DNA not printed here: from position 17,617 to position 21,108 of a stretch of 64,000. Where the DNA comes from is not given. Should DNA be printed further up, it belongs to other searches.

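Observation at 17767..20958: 1063-aa P-loop NTPase with a C-terminal phosphoribosyltransferase-like motif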

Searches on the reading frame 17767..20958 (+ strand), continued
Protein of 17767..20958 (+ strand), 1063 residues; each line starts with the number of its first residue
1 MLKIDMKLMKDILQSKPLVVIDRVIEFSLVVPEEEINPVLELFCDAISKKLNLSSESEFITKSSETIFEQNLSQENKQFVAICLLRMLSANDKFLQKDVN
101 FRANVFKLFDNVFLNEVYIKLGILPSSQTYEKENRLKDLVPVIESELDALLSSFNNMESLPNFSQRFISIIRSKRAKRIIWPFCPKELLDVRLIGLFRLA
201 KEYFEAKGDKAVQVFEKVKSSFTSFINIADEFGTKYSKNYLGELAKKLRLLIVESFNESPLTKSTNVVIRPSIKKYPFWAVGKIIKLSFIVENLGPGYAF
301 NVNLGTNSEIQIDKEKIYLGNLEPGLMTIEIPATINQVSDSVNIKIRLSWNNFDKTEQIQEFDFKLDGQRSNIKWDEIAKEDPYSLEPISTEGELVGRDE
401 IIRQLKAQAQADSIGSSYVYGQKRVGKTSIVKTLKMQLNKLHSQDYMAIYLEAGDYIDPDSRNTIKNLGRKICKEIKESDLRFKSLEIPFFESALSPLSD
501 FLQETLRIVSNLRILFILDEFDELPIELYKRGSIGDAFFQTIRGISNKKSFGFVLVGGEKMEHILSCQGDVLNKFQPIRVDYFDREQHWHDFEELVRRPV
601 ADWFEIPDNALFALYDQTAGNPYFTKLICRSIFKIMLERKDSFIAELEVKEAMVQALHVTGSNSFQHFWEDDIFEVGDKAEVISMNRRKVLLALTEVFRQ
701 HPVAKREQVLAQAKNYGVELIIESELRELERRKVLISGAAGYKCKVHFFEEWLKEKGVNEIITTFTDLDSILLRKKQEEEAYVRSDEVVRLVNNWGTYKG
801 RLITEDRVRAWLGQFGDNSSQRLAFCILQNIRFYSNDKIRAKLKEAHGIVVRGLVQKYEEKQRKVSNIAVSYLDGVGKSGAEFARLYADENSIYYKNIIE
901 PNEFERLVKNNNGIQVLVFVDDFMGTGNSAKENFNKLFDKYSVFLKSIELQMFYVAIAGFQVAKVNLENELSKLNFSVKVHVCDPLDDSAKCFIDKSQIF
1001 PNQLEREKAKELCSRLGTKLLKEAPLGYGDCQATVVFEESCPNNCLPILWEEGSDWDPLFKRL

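Call 29: find_encoding_contigs(protein=P0010, flank=8000, max_places=3)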
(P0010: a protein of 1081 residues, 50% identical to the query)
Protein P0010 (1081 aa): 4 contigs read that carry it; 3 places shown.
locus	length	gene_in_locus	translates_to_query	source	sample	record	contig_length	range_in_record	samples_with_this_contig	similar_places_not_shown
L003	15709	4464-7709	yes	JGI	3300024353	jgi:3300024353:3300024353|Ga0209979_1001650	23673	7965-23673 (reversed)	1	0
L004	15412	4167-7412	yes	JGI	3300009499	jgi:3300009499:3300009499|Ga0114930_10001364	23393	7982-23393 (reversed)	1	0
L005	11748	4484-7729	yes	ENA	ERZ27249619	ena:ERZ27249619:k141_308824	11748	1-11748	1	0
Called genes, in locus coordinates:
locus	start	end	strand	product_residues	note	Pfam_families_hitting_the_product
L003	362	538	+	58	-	-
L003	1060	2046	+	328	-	-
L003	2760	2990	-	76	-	PF13242:Hydrolase_like (weak)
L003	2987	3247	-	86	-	PF13419:HAD_2 (weak)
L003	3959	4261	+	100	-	-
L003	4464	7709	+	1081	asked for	PF13191:AAA_16 (faint), PF01637:ATPase_2 (weak), PF13401:AAA_22 (weak), PF24390:PRTase-CE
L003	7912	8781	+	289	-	PF01936:NYN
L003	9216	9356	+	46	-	-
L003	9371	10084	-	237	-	-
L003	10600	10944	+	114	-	-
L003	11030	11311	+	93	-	PF00216:Bac_DNA_binding, PF18291:HU-HIG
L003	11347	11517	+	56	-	-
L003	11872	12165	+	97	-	PF08734:GYD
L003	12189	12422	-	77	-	-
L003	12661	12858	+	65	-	PF00313:CSD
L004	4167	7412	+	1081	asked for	PF13191:AAA_16 (faint), PF01637:ATPase_2 (weak), PF13401:AAA_22 (weak), PF24390:PRTase-CE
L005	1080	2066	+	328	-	-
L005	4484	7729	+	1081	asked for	PF13191:AAA_16 (faint), PF01637:ATPase_2 (weak), PF13401:AAA_22 (weak), PF24390:PRTase-CE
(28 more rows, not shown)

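Call 30: find_encoding_contigs(protein=P0027, flank=8000, max_places=3)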
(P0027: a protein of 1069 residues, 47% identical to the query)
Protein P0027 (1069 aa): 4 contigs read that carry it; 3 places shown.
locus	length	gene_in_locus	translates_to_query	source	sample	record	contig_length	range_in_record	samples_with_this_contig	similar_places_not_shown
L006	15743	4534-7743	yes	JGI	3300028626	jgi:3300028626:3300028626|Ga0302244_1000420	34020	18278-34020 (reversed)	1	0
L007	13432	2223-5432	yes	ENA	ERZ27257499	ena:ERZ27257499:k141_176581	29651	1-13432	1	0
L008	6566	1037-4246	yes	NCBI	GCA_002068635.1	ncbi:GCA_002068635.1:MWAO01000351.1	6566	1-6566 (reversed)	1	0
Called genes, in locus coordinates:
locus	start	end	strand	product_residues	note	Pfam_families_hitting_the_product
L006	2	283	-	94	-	?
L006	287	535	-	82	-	-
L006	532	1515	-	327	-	PF20208:ARPP-1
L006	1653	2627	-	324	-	PF13280:WYL, PF25583:WCX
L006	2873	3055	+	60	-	-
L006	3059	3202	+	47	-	-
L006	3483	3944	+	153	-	-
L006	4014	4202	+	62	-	-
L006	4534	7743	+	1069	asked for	PF01637:ATPase_2 (weak), PF05621:TniB (faint), PF13191:AAA_16 (weak), PF13401:AAA_22, PF24390:PRTase-CE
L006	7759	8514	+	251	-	PF20582:UPF0758_N, PF04002:RadC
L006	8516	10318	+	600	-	-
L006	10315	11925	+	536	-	PF26611:MAD7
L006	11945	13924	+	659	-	PF13588:HSDR_N_2, PF02384:N6_Mtase, PF01170:UPF0020, PF07669:Eco57I (weak)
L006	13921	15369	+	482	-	PF01420:Methylase_S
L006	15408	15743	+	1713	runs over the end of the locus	PF13401:AAA_22 (faint), PF01935:DUF87, PF04851:ResIII (faint), PF05872:HerA_C (faint), PF10412:TrwB_AAD_bind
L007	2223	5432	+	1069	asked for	PF01637:ATPase_2 (weak), PF05621:TniB (faint), PF13191:AAA_16 (weak), PF13401:AAA_22, PF24390:PRTase-CE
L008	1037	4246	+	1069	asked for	PF01637:ATPase_2 (weak), PF05621:TniB (faint), PF13191:AAA_16 (weak), PF13401:AAA_22, PF24390:PRTase-CE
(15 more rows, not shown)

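Call 37: search_solved_structures(query=window:17767-20955:+, max_evalue=1, show_alignments=2)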
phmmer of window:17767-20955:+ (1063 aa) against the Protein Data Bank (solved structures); distinct sequences matched with E-value up to 1: 3.
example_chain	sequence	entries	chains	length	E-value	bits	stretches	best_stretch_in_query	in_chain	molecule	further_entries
3sc3_A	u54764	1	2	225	0.43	11.6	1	395-446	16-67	Putative DNA replication regulator Hda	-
3bos_A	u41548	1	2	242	0.47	11.4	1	395-446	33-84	Putative DNA replication factor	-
4xxd_B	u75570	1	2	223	0.56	11.2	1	405-466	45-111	Fab Heavy Chain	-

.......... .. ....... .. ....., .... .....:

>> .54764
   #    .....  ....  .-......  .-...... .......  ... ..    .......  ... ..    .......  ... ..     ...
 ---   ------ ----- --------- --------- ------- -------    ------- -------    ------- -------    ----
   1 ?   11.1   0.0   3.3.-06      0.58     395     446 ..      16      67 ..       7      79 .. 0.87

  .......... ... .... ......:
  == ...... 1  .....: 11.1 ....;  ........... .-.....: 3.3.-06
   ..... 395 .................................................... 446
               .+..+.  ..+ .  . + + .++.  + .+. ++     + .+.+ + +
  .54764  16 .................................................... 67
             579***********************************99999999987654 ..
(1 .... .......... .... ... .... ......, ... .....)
